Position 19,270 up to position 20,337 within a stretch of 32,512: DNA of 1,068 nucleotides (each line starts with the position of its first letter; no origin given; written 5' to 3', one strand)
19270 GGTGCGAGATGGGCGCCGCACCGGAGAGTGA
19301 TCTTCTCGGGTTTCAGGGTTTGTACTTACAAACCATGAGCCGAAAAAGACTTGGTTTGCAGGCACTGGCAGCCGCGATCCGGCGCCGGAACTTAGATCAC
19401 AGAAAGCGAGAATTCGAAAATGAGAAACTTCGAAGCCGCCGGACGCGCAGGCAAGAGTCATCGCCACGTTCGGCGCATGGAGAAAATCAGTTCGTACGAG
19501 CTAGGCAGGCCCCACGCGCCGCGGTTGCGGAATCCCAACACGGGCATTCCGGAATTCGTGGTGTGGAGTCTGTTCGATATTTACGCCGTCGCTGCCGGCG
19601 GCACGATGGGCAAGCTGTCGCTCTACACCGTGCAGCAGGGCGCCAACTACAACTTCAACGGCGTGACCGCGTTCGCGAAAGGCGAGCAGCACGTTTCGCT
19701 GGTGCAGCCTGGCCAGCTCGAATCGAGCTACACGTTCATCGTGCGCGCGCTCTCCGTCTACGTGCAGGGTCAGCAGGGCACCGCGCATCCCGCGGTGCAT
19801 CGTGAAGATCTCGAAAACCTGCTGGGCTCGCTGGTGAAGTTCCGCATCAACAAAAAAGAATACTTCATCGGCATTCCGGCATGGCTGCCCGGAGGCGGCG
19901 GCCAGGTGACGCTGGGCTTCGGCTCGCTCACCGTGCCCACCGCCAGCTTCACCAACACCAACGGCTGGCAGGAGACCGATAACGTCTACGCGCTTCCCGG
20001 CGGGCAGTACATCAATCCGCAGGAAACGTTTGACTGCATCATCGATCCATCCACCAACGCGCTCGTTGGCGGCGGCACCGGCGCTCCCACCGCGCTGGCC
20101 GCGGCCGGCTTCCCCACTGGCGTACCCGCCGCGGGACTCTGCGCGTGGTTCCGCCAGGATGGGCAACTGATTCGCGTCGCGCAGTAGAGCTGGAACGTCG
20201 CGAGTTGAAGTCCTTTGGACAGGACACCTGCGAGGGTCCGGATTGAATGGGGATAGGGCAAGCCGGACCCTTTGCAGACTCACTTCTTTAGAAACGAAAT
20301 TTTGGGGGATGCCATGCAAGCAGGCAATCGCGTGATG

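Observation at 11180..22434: Family of at least 8 stem-loops with an invariant TACTTR loop, co-varying stems and a trailing A-run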

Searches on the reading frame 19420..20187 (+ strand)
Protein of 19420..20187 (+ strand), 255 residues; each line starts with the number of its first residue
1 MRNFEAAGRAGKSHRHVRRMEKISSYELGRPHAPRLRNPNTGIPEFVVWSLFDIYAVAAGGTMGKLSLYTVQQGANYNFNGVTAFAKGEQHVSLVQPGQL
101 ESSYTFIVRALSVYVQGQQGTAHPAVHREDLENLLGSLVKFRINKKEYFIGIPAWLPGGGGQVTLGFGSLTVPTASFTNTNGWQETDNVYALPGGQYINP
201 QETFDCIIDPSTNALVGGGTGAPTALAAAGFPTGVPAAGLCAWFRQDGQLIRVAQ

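Call 9: search_protein_families(library=phrogs, proteins=[window:19420-20187:+], max_evalue=0.001)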
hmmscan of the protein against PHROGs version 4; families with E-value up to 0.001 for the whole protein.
window:19420-20187:+ (255 aa): 0 families

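Call 12: search_protein_families(library=pfam, proteins=[window:19420-20187:+], max_evalue=0.01)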
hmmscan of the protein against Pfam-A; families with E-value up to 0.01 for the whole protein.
window:19420-20187:+ (255 aa): 0 families

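Call 35: find_related_loci(query=A2, collection=viral_contigs, flank=10000)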
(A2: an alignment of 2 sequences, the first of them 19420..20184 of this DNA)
Query A2 (255 aa) in viral_contigs; peptide patterns used: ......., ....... (x = any residue, [..] = any of these).
101 stretches matched a pattern; 1 encode a relative of the query (tblastn E <= 1e-3); 1 distinct loci.
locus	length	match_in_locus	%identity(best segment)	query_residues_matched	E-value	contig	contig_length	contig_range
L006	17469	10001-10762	88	2-255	8e-156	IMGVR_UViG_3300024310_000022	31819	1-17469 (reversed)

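Call 37: find_related_loci(query=A2, collection=metagenome_contigs, flank=10000)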
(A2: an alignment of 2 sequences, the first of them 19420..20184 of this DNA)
Query A2 (255 aa) in metagenome_contigs; peptide patterns used: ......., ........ (x = any residue, [..] = any of these).
599 stretches matched a pattern (row limit reached: there are more); 4 encode a relative of the query (tblastn E <= 1e-3); 4 distinct loci.
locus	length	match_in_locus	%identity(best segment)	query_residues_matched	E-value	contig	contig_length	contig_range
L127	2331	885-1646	90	2-255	1e-168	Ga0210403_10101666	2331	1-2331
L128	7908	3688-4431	88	6-255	3e-152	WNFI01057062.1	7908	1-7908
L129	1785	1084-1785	91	18-251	2e-157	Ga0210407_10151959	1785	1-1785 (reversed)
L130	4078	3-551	91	29-211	8e-116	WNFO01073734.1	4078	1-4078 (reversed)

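Call 97: find_encoding_contigs(protein=window:19420-20187:+, flank=10000, max_places=10)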
Protein window:19420-20187:+ (255 aa): 3 contigs read that carry it; 3 places shown.
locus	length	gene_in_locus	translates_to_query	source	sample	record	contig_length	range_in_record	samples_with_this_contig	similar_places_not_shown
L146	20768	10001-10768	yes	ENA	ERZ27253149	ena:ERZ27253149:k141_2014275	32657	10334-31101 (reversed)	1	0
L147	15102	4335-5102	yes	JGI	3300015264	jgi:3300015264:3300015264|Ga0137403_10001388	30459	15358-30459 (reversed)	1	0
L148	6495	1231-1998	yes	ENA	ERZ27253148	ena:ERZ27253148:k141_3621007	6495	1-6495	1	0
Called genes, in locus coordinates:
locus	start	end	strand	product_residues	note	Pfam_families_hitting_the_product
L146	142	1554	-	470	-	-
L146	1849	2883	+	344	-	PF01841:Transglut_core (weak)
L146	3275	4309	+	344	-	-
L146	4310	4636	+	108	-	-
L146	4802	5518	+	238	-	-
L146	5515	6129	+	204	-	-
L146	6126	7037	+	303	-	-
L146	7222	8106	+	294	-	-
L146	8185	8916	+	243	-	-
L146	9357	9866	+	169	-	-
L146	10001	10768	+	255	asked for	-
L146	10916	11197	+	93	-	-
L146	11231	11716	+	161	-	-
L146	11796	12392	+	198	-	-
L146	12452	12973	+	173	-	-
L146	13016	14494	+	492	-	-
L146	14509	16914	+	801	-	-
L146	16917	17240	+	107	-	-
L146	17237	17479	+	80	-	-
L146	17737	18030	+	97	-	-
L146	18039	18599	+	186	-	PF18896:SLT_3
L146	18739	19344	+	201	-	-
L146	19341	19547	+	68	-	-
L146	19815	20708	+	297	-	-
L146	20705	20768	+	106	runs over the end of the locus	-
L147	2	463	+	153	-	?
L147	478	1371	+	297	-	-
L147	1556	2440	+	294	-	-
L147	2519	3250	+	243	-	-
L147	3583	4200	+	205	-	-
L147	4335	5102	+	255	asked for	-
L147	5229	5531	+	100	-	-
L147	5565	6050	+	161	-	-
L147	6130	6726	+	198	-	-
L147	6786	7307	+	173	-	-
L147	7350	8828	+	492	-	-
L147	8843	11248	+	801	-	-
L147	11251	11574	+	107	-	-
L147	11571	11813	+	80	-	-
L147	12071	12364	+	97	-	-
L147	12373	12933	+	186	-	PF18896:SLT_3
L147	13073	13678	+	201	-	-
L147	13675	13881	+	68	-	-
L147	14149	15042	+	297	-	-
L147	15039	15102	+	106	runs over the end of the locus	-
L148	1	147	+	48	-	?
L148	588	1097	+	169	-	-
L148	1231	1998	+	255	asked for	-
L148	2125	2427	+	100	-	-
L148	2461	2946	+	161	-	-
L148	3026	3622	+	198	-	-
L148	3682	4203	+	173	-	-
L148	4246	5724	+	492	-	-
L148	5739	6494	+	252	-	?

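Call 107: search_solved_structures(query=window:19420-20187:+, max_evalue=1)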
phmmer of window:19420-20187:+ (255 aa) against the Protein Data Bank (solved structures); distinct sequences matched with E-value up to 1: 0.

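Call 108: find_homologous_proteins(query=window:19420-20184:+, max_evalue=0.00001)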
Query window:19420-20184:+ (255 aa): 119 proteins with E <= 0.00001 among 8000 candidates.
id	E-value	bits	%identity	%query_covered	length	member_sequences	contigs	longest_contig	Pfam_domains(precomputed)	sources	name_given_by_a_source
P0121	5.6e-149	513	88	100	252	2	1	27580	-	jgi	jgi:hypothetical protein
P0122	1.1e-148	512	87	100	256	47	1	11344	-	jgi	jgi:hypothetical protein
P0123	2.1e-148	511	88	100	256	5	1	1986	-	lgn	-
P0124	1.8e-144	498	88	98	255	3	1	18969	-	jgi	-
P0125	1.6e-143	495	87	100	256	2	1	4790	-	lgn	-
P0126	5.6e-137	473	85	98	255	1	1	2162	-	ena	-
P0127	7.2e-127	440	80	98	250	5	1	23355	-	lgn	-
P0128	9.4e-115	401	74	100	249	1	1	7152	-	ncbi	-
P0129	1.8e-113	396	73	100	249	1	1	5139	-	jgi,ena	-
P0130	2.4e-108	380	71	100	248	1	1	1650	-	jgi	jgi:hypothetical protein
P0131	2.9e-106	373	72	100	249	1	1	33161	-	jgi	jgi:hypothetical protein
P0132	4.1e-105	369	72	95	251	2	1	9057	-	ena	-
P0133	5.1e-103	362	72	94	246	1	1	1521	-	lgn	-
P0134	5.7e-101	355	69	95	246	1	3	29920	-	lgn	-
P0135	1.6e-96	341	67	95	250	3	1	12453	-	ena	-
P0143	2.6e-89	317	62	96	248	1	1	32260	-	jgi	jgi:hypothetical protein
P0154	3.8e-86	307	61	96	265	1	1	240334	-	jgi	jgi:hypothetical protein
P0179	1.4e-79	285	56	95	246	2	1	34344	-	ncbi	-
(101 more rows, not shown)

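Call 110: find_encoding_contigs(protein=P0154, flank=10000, max_places=2)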
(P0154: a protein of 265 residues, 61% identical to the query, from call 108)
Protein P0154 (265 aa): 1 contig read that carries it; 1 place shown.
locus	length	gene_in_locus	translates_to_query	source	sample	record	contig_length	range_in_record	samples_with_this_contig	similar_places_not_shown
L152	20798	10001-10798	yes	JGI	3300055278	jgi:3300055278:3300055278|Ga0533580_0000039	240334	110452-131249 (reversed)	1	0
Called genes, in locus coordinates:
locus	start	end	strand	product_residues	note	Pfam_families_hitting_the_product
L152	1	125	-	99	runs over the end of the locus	-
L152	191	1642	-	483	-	-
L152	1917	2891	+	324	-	PF01841:Transglut_core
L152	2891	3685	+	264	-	-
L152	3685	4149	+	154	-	-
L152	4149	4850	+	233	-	-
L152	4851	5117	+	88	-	-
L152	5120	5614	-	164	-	-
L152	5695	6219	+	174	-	-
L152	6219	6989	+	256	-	-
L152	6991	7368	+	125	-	-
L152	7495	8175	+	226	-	-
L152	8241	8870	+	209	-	-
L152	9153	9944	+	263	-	-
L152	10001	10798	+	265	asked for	-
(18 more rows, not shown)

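Call 112: find_encoding_contigs(protein=P0131, flank=10000, max_places=1)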
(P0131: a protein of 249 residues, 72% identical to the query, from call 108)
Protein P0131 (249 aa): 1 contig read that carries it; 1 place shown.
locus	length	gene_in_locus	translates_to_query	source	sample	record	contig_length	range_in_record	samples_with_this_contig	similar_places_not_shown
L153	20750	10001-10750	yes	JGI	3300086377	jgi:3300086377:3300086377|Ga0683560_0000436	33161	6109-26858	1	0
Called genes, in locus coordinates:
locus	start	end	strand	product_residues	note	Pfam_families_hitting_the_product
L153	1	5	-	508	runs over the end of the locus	PF00772:DnaB, PF13481:AAA_25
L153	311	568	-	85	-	-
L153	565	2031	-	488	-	-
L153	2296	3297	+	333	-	PF01841:Transglut_core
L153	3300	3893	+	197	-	-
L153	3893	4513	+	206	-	-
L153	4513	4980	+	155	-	-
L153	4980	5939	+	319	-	-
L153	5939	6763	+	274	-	-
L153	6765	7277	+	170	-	-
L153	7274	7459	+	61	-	-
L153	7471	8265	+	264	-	-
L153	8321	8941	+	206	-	-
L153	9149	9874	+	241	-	-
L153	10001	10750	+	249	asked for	-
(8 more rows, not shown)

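Call 113: find_encoding_contigs(protein=P0143, flank=10000, max_places=1)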
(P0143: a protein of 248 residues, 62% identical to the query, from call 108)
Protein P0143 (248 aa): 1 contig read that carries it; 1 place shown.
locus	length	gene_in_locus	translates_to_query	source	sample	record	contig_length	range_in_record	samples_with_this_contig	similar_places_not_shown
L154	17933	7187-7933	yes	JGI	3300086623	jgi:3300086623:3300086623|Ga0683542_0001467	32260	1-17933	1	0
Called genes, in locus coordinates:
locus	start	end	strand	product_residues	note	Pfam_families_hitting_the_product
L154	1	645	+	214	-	?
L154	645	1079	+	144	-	-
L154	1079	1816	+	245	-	-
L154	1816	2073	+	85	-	-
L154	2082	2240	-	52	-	-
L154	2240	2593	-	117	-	-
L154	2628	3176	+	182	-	-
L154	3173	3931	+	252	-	-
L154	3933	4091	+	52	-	-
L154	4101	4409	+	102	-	-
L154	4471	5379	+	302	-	-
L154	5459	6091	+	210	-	-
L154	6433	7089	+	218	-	-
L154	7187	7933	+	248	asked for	-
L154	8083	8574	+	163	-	-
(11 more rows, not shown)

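Call 114: find_encoding_contigs(protein=P0179, flank=10000, max_places=1)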
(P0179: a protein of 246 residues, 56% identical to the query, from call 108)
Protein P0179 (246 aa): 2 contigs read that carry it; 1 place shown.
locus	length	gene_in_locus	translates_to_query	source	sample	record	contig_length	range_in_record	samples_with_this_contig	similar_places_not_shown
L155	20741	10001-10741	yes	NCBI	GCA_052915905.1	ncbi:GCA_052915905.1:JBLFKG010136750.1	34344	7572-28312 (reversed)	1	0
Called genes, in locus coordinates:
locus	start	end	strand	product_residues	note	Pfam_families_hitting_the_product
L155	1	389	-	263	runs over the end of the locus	-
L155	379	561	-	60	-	-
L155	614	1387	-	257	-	-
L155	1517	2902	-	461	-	-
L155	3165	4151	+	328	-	PF01841:Transglut_core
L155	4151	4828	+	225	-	-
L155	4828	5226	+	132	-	-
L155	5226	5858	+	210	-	-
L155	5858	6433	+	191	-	-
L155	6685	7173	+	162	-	-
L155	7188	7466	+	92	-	-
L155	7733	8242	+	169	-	-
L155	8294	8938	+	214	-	-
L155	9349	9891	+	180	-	-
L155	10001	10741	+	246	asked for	-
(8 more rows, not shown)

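Call 118: predict_structure(alignment_id=A6)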
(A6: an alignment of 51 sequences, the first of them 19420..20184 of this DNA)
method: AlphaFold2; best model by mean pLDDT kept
length: 255 residues; sequences in the alignment: 51
mean_pLDDT: 72.5   pTM: 0.67
mean pLDDT of the five models: 72.5, 70.1, 69.8, 65.5, 65.4
residues with pLDDT >= 90: 21; 70-90: 133; 50-70: 62; < 50: 39
segments of 3 or more residues with pLDDT < 50: 1-19, 30-38, 171-176
pLDDT, mean of each block of 10 residues (from residue 1): 42 44 57 48 69 88 88 81 76 63 81 84 75 87 91 80 58 51 73 86 87 73 76 73 88 65
secondary structure, 60 per line:
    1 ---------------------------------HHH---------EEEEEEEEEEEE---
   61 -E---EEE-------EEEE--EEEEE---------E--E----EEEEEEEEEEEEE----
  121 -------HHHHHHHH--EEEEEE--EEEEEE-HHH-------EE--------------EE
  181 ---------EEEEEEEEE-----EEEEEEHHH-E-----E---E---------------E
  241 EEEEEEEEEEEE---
elements in order: E46-57 E66-68 E76-79 E82-86 E104-116 H128-135 E138-143 E146-151 E190-198 E204-209 E240-252

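Call 121: fold_search(model_id=the predicted structure, library=pdb)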
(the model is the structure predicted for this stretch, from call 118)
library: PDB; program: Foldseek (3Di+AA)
matches with E <= 10: 617; with E <= 0.001: 0
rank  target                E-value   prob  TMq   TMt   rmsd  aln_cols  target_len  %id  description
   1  6oj0_A                5.0e-03  0.99  0.32  0.41   6.9       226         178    8  Cryo-EM reconstruction of Sulfolobus polyhedral virus 1 (SPV1) (released 2019-10-02)
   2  6oj0_Z                5.3e-03  0.95  0.30  0.40   9.3       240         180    9  Cryo-EM reconstruction of Sulfolobus polyhedral virus 1 (SPV1) (released 2019-10-02)
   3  8hif_Q3               7.4e-03  0.60  0.25  0.16  16.8       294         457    8  One asymmetric unit of Singapore grouper iridovirus capsid (released 2023-04-19)
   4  5wja_D                9.7e-03  0.98  0.30  0.25   7.0       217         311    8  Crystal structure of H107A peptidylglycine alpha-hydroxylating monooxygenase (PHM) in complex with citrate (released 2018-07-18)
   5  7rlm_A                1.1e-02  0.54  0.21  0.32  14.8       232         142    7  Crystal Structure of Potato Leafroll Virus (PLRV) Coat Protein (released 2022-01-19)
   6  1png                  1.3e-02  0.41  0.21  0.18  13.6       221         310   10  CRYSTAL STRUCTURE OF PEPTIDE-N(4)-(N-ACETYL-BETA-D-GLUCOSAMINYL) ASPARAGINE AMIDASE AT 2.2 ANGSTROMS RESOLUTION (released 1994-11-30)
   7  6ojn_A                1.5e-02  0.38  0.22  0.16  13.6       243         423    9  Comparative Model of SGIV Major Coat Protein (MCP) Trimer Based on Cryo-EM Map (released 2019-06-12)
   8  6ncl_d8               2.0e-02  0.66  0.28  0.19  14.3       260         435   10  Near-atomic structure of icosahedrally averaged PBCV-1 capsid (released 2019-01-30)
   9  7vrp_B                2.2e-02  0.15  0.16  0.11  23.1       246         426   11  Structure of infectious bursal disease virus Gx strain (released 2022-03-30)
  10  8hif_M3               2.3e-02  0.60  0.30  0.19  17.1       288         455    9  One asymmetric unit of Singapore grouper iridovirus capsid (released 2023-04-19)
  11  8pdz_A                2.3e-02  0.28  0.16  0.27  10.9       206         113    8  Recombinant Ena3A L-Type endospore appendages (released 2023-11-08)
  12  8h2i_bD               2.6e-02  0.63  0.29  0.20  10.5       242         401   10  Near-atomic structure of five-fold averaged PBCV-1 capsid (released 2022-11-16)
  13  3tyj                  2.9e-02  0.35  0.19  0.29  13.0       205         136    9  Bacillus collagen-like protein of anthracis P159S mutant (released 2012-03-14)
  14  7vrp_I                3.2e-02  0.12  0.16  0.11  23.2       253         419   11  Structure of infectious bursal disease virus Gx strain (released 2022-03-30)
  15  5fua_3                3.4e-02  0.07  0.13  0.10  20.6       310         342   10  Cryo-EM of BK polyomavirus (released 2016-04-20)
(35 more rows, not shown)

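Call 122: fold_search(model_id=the predicted structure, library=viral)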
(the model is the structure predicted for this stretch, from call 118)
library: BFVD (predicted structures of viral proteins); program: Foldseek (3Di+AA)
matches with E <= 10: 1071; with E <= 0.001: 13
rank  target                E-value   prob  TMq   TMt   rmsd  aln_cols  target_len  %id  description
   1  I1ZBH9                2.1e-04  1.00  0.39  0.46   7.5       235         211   11  (no name in the UniProt tables at hand)
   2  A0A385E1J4            2.6e-04  0.93  0.23  0.23  14.2       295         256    9  (no name in the UniProt tables at hand)
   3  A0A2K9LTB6            3.4e-04  0.96  0.26  0.20  14.9       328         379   11  Capsid [uncultured virus]
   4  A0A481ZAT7            3.6e-04  0.57  0.16  0.19  17.4       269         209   12  Uncharacterized protein [Pithovirus LCPAC403]
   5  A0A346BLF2            4.0e-04  0.93  0.27  0.24  15.6       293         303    9  Capsid protein [Chicken stool associated circular virus 1]
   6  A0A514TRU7            4.0e-04  0.87  0.24  0.21  14.9       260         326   10  Capsid protein [Capybara virus 11_cap1_98]
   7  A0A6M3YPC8            4.3e-04  0.97  0.26  0.27  18.4       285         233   11  Capsid protein [Circoviridae sp.]
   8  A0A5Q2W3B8            5.6e-04  0.91  0.21  0.24  19.6       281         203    9  (no name in the UniProt tables at hand)
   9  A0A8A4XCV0            6.2e-04  0.57  0.16  0.19  20.5       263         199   11  Coat protein [Anser anser CRESS-DNA-virus sp.]
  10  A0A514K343            7.3e-04  0.97  0.27  0.24  14.8       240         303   10  Uncharacterized protein [Nitrosopumilus spindle-shaped virus]
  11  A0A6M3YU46            7.8e-04  0.84  0.21  0.19  23.0       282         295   16  Capsid protein [Circoviridae sp.]
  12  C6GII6                8.2e-04  0.75  0.20  0.19  21.1       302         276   12  Capsid protein [Circovirus-like genome CB-A]
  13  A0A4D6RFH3            9.6e-04  0.66  0.18  0.24  14.9       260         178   10  (no name in the UniProt tables at hand)
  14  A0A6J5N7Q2            1.0e-03  0.90  0.21  0.28  16.3       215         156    8  Uncharacterized protein [uncultured Caudovirales phage]
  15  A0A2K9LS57            1.1e-03  0.98  0.32  0.34  11.4       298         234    9  Putative capsid [uncultured virus]
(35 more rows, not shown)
